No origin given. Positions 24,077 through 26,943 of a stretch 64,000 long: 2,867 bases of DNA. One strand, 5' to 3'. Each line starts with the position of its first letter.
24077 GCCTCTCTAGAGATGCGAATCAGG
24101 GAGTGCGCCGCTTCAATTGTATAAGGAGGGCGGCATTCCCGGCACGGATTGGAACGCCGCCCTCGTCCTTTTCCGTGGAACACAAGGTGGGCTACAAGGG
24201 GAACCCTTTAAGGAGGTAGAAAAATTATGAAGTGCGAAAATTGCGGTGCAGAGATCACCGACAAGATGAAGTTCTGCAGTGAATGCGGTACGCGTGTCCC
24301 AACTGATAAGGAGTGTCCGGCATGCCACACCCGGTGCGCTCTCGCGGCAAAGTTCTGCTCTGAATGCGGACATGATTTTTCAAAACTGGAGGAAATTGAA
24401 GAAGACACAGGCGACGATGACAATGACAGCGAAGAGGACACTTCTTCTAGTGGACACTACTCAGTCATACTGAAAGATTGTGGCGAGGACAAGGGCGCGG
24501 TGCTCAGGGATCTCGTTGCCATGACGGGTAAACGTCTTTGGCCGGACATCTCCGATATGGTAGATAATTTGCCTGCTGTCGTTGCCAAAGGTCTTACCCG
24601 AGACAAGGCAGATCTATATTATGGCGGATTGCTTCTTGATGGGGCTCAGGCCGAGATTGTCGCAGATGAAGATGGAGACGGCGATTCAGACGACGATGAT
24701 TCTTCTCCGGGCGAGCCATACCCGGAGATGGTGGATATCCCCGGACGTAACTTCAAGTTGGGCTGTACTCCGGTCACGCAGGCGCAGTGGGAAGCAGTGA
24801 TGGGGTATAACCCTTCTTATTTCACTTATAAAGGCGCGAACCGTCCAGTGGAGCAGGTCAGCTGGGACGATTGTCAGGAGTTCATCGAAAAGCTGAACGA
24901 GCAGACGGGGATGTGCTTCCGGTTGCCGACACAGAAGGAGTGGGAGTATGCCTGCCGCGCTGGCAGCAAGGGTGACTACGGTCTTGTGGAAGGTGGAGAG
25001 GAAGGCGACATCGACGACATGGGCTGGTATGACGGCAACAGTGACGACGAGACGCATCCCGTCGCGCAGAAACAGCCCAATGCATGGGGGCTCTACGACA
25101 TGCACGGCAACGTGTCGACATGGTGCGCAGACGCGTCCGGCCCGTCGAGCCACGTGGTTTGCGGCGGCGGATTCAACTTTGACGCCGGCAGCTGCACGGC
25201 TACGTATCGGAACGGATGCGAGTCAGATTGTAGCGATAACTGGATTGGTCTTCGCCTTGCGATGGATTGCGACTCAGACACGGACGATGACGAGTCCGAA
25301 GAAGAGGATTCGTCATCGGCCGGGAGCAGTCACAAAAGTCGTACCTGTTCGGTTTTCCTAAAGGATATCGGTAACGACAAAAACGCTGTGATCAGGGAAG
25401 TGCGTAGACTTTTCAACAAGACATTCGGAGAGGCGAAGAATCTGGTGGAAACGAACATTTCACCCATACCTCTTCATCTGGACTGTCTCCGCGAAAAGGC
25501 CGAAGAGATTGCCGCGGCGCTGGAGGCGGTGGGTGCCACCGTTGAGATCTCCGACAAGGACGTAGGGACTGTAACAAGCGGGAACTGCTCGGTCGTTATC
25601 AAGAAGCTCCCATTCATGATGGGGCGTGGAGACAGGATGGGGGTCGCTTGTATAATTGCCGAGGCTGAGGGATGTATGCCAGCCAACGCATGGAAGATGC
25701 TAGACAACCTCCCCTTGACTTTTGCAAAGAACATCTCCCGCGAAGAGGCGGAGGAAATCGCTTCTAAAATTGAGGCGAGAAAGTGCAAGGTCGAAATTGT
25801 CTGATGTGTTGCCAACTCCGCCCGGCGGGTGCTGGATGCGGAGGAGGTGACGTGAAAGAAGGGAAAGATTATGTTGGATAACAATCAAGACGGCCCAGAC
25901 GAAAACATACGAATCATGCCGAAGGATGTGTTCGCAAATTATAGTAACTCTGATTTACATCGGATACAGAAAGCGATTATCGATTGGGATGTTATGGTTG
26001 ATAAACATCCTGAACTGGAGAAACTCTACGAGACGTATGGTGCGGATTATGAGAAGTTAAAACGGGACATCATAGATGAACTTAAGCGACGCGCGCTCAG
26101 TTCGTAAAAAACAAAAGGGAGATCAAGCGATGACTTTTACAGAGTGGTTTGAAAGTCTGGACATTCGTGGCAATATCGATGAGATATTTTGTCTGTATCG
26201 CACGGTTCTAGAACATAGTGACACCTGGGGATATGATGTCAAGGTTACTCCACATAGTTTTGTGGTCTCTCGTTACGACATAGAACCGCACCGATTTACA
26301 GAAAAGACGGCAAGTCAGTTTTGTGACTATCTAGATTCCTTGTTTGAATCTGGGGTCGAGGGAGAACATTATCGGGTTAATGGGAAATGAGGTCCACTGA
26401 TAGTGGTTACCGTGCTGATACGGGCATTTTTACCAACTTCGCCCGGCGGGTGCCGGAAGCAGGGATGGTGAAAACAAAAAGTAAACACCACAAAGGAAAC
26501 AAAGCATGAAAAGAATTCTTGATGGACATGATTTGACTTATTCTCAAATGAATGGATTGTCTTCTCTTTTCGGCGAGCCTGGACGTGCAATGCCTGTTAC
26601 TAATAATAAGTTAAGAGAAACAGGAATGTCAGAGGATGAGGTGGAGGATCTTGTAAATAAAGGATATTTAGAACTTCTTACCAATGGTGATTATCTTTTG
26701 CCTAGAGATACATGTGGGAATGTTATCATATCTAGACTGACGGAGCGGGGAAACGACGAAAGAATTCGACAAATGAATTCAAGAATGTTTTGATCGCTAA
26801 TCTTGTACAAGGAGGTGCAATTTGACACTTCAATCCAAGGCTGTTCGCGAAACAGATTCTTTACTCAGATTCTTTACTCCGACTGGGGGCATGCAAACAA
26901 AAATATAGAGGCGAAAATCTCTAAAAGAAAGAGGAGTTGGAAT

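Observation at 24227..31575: Candidate novel multi-gene system: ZnR-L12CTDx3-FGE protein, four small proteins, CxxCxGxG-array membrane protein, lipoprotein, ZnR-TerB-AAA+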

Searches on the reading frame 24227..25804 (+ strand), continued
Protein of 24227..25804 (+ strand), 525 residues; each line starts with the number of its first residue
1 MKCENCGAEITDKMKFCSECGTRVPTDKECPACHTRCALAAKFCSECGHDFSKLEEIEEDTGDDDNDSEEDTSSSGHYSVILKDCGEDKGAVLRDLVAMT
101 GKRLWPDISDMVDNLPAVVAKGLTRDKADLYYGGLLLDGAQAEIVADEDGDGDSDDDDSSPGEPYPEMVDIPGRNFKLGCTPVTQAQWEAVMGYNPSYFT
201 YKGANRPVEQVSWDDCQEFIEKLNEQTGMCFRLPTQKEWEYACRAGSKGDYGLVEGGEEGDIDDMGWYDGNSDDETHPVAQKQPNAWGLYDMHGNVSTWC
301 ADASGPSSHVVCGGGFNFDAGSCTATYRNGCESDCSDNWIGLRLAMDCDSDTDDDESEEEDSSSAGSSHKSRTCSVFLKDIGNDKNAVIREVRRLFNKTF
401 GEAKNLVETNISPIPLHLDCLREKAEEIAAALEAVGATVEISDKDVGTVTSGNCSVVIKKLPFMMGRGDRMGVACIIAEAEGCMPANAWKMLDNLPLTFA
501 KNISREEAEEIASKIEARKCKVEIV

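Call 98: search_protein_families(library=padloc, proteins=[L118:5439-7022:+, L118:12497-13717:+], max_evalue=0.001)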
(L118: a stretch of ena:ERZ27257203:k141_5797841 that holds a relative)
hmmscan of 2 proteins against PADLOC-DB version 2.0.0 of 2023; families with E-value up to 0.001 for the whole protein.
L118:5439-7022:+ (527 aa): 0 families

L118:12497-13717:+ (406 aa): 0 families

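Call 108: search_protein_families(library=pfam, proteins=[L010:8377-9303:+, L010:9206-12637:+, L010:6246-7340:-, L010:12698-13615:+], max_evalue=0.001)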
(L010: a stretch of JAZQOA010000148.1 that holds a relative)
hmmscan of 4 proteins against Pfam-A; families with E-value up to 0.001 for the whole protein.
L010:8377-9303:+ (308 aa): 0 families

L010:9206-12637:+ (1143 aa): 3 families
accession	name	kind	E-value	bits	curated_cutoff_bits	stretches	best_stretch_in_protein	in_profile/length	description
PF03781.23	FGE-sulfatase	-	4.4e-139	462.8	23.3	5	941-1135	35-254/255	Sulfatase-modifying factor enzyme 1-like domain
PF18121.7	TFA2_Winged_2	-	0.0001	22.4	26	0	563-576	26-39/60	TFA2 Winged helix domain 2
PF01037.27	AsnC_trans_reg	-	0.00087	19.6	25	0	566-581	10-25/73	Lrp/AsnC ligand binding domain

L010:6246-7340:- (364 aa): 2 families
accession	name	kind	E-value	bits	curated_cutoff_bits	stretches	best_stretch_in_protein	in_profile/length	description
PF13776.11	DUF4172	-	3.3e-20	72.6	25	1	2-83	1-82/82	Domain of unknown function (DUF4172)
PF02661.23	Fic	-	4.4e-19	69.6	24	1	114-217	2-89/93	Fic/DOC family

L010:12698-13615:+ (305 aa): 0 families

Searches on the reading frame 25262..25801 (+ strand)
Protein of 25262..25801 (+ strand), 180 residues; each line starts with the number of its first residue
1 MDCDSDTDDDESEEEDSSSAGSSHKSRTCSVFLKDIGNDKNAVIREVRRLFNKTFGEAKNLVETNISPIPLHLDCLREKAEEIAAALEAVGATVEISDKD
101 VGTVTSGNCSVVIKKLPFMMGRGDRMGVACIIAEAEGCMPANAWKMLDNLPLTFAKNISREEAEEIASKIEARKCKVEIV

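Call 89: search_protein_representatives(protein=window:25262-25801:+)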
Query: 180 residues. Proteins with E-value up to 0.001 (for the whole library): 130; up to 1e-10: 17; up to 1e-30: 6. The best 130 are listed.
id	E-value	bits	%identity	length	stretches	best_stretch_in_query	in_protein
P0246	5.0e-91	319.4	65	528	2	1-180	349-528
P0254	2.3e-82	291.2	64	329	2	3-180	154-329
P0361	4.6e-51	189.4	90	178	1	82-180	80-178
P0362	2.4e-44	167.6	81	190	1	80-180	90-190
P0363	6.5e-44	166.2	53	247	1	14-180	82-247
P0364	4.7e-32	127.6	58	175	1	62-180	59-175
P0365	1.5e-17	80.4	37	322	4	26-100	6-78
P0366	2.2e-16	76.6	41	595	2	7-98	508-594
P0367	5.1e-14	68.9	33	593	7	27-96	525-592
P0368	6.0e-14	68.7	37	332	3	23-98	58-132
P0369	1.3e-13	67.6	36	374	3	24-98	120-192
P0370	2.0e-13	67.0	29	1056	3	32-178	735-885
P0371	2.8e-12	63.2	38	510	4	30-103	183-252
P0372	6.3e-12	62.1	37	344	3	17-96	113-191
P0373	3.1e-11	59.9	35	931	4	22-111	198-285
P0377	3.4e-10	56.5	26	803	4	9-172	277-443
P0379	6.4e-10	55.6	33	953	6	26-96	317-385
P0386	7.5e-09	52.1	31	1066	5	30-103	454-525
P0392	2.3e-07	47.3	32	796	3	14-97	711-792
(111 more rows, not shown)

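Call 90: search_protein_families(library=pfam, proteins=[P0365, P0366, P0367, P0370, P0371, P0373, P0377, P0379, P0386, P0392], max_evalue=0.0001)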
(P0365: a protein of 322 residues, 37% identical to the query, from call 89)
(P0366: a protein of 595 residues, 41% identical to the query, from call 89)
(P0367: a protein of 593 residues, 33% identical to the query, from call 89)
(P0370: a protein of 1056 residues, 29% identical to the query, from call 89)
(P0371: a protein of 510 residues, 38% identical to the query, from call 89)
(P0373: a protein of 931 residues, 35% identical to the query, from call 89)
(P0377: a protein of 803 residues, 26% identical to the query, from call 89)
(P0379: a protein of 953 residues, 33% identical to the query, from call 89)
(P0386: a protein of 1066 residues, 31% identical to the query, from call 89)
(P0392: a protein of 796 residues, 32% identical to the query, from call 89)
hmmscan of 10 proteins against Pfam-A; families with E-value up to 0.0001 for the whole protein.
P0365 (322 aa): 2 families
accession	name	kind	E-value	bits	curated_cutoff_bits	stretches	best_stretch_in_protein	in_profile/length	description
PF00542.24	Ribosomal_L12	-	1.3e-93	307.7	25.9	4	257-321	2-66/67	Ribosomal protein L7/L12 C-terminal domain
PF23706.1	Rv1893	-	2e-05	24.7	27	0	110-140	9-39/72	Rv1893-like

P0366 (595 aa): 5 families
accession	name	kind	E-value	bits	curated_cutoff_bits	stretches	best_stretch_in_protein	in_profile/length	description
PF00542.24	Ribosomal_L12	-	6.7e-18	65.2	25.9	1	528-592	2-66/67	Ribosomal protein L7/L12 C-terminal domain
PF13240.11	Zn_Ribbon_1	-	4.5e-15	55.3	25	2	3-25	1-23/23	zinc-ribbon domain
PF12773.13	DZR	-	4.1e-12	46.5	27.3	1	4-49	1-45/45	Double zinc ribbon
PF13248.11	Zn_ribbon_3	-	9.4e-10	38.1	27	1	27-50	1-24/26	zinc-ribbon domain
PF24460.1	DUF7575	-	2.8e-05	23.8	28.5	0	2-26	4-28/28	Domain of unknown function (DUF7575)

P0367 (593 aa): 2 families
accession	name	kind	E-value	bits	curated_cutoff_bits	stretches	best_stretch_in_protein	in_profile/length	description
PF00542.24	Ribosomal_L12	-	1.7e-145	473.9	25.9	7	527-592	1-66/67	Ribosomal protein L7/L12 C-terminal domain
PF03270.18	DUF269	-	6.6e-06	26.7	25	0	199-250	63-113/121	Protein of unknown function, DUF269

P0370 (1056 aa): 1 family
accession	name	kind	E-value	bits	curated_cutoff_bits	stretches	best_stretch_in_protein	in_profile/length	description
PF00542.24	Ribosomal_L12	-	5.8e-123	401.8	25.9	7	991-1055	2-66/67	Ribosomal protein L7/L12 C-terminal domain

P0371 (510 aa): 1 family
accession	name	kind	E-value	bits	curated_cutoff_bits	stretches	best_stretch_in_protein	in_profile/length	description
PF00542.24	Ribosomal_L12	-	1.3e-79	262.9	25.9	4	183-245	2-66/67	Ribosomal protein L7/L12 C-terminal domain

P0373 (931 aa): 3 families
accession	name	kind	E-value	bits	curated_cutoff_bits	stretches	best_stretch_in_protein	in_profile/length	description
PF00542.24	Ribosomal_L12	-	6e-93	305.6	25.9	5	207-270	3-66/67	Ribosomal protein L7/L12 C-terminal domain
PF01816.23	LRV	-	1.6e-17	63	21.6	0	798-817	4-23/26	Leucine rich repeat variant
PF25591.1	LRV_2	-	1.5e-10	41.4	27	1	799-855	4-59/61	Leucine Rich Repeat Variant domain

P0377 (803 aa): 2 families
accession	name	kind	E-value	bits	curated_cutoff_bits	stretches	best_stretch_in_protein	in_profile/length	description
PF00542.24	Ribosomal_L12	-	9.5e-128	417.1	25.9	6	298-362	2-66/67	Ribosomal protein L7/L12 C-terminal domain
PF06003.18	SMN_Tudor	-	9.2e-05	22.9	22.7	0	376-419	11-51/58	Survival motor neuron protein (SMN), Tudor domain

P0379 (953 aa): 4 families
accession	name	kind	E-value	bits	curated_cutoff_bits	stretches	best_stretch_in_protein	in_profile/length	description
PF00542.24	Ribosomal_L12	-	2.2e-114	374.3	25.9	6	4-68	2-66/67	Ribosomal protein L7/L12 C-terminal domain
PF01816.23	LRV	-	1.6e-29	100.6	21.6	1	568-593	1-26/26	Leucine rich repeat variant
PF25591.1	LRV_2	-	1.8e-12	47.5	27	1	825-881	4-59/61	Leucine Rich Repeat Variant domain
PF02985.28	HEAT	-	6.6e-05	23.2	23.5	0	889-906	4-21/31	HEAT repeat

P0386 (1066 aa): 2 families
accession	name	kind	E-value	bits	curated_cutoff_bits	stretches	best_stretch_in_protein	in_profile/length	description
PF00542.24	Ribosomal_L12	-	1.6e-70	233.8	25.9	5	453-518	1-66/67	Ribosomal protein L7/L12 C-terminal domain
PF02700.19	PurS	-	3.4e-06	27.6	22.2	0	404-428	6-30/77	Phosphoribosylformylglycinamidine (FGAM) synthase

P0392 (796 aa): 6 families
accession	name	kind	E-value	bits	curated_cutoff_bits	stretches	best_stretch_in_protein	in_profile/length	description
PF00542.24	Ribosomal_L12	-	1.8e-62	208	25.9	3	650-712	2-64/67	Ribosomal protein L7/L12 C-terminal domain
PF01048.26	PNP_UDP_1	-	3.3e-20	72.9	25.1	1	5-250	3-232/233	Phosphorylase superfamily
PF00805.28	Pentapeptide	-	5.3e-12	45.5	20.2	1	510-549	1-40/40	Pentapeptide repeats (8 copies)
PF13599.13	Pentapeptide_4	-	8.7e-11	42.2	38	1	486-549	12-75/78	Pentapeptide repeat region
PF13576.12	Pentapeptide_3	-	1.1e-07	32.4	27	0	519-552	8-43/48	Pentapeptide repeats (9 copies)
PF05036.18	SPOR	-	1.4e-05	25.7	21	0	692-728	12-46/76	SPOR domain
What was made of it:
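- L12 C-terminal domain arrays occur with PNP_UDP_1 plus pentapeptide repeats and with DZR (calls 89, 90).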

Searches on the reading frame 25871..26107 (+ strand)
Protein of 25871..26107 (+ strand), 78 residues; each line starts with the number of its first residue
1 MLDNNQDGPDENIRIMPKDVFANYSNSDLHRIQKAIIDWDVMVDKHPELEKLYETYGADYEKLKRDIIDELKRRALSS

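Call 5: search_protein_families(library=pfam, proteins=[window:25871-26107:+], max_evalue=0.1)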
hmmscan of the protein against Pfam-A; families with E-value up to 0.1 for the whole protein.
window:25871-26107:+ (78 aa): 2 families
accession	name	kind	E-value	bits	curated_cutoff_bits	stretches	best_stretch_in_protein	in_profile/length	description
PF08776.16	VASP_tetra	-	0.0076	16.2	25.8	1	58-73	2-17/36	VASP tetramerisation domain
PF14131.11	DUF4298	-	0.015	15.8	27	1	26-77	12-66/87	Domain of unknown function (DUF4298)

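Call 6: search_protein_families(library=padloc, proteins=[window:25871-26107:+], max_evalue=0.1)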
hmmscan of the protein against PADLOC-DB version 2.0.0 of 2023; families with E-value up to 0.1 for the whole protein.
window:25871-26107:+ (78 aa): 0 families

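Call 39: search_protein_families(library=ncbifam, proteins=[window:25871-26107:+], max_evalue=0.1)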
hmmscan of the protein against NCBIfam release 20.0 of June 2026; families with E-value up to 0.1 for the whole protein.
window:25871-26107:+ (78 aa): 0 families

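Call 40: search_protein_families(library=phrogs, proteins=[window:25871-26107:+], max_evalue=0.01)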
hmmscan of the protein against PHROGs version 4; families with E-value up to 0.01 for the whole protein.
window:25871-26107:+ (78 aa): 1 family
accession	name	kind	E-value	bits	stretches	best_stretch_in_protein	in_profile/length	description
phrog_3576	-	unknown function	0.00072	20.7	1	18-72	79-133/159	-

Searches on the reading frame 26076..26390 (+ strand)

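Call 5: search_protein_families(library=pfam, proteins=[window:26076-26390:+], max_evalue=0.1)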
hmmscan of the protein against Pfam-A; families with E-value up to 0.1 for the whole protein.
window:26076-26390:+ (104 aa): 1 family
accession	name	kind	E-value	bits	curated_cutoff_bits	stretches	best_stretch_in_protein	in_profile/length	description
PF15846.10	DUF4720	-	0.018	15.4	27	1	22-87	23-86/96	Domain of unknown function (DUF4720)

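Call 6: search_protein_families(library=padloc, proteins=[window:26076-26390:+], max_evalue=0.1)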
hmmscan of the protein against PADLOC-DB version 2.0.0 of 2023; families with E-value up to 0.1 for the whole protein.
window:26076-26390:+ (104 aa): 0 families

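Call 39: search_protein_families(library=ncbifam, proteins=[window:26076-26390:+], max_evalue=0.1)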
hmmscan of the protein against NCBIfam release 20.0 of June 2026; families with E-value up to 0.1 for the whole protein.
window:26076-26390:+ (104 aa): 0 families

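Call 40: search_protein_families(library=phrogs, proteins=[window:26076-26390:+], max_evalue=0.01)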
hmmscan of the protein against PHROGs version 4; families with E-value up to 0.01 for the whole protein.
window:26076-26390:+ (104 aa): 0 families

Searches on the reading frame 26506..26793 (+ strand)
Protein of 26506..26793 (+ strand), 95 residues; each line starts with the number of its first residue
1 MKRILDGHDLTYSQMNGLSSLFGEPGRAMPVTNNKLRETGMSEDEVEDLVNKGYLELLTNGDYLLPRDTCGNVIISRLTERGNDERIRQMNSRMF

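Call 5: search_protein_families(library=pfam, proteins=[window:26506-26793:+], max_evalue=0.1)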
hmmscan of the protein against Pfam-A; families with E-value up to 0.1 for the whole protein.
window:26506-26793:+ (95 aa): 2 families
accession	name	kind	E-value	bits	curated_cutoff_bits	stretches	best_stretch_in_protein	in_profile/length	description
PF17194.10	AbiEi_3_N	-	0.00062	20.2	26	1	22-69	9-56/93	Transcriptional regulator, AbiEi antitoxin N-terminal domain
PF21956.1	DUF6922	-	0.06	13.3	27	1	72-90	21-39/52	Family of unknown function (DUF6922)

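Call 6: search_protein_families(library=padloc, proteins=[window:26506-26793:+], max_evalue=0.1)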
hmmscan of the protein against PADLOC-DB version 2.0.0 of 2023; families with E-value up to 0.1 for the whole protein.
window:26506-26793:+ (95 aa): 3 families
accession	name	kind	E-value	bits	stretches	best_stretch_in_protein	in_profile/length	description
PDLC02227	AbiEi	-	0.00049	17.7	1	18-69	7-57/233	AbiEi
PDLC02225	AbiEi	-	0.0041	14.9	1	31-69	20-58/198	AbiEi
PDLC02275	AbiEi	-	0.02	12.9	1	30-63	12-45/184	AbiEi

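Call 39: search_protein_families(library=ncbifam, proteins=[window:26506-26793:+], max_evalue=0.1)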
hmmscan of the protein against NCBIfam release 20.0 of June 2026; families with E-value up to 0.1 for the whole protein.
window:26506-26793:+ (95 aa): 0 families

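Call 40: search_protein_families(library=phrogs, proteins=[window:26506-26793:+], max_evalue=0.01)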
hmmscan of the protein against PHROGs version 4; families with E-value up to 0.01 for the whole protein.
window:26506-26793:+ (95 aa): 0 families

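Call 101: search_solved_structures(query=window:26506-26793:+, max_evalue=5)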
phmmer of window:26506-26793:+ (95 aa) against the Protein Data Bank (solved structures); distinct sequences matched with E-value up to 5: 2.
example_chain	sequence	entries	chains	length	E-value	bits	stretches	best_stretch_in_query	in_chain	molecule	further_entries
5cwb_A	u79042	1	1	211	0.037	17.5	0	35-52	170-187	Designed helical repeat protein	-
1n0z_A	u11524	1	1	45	1.8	12.1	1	58-80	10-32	ZNF265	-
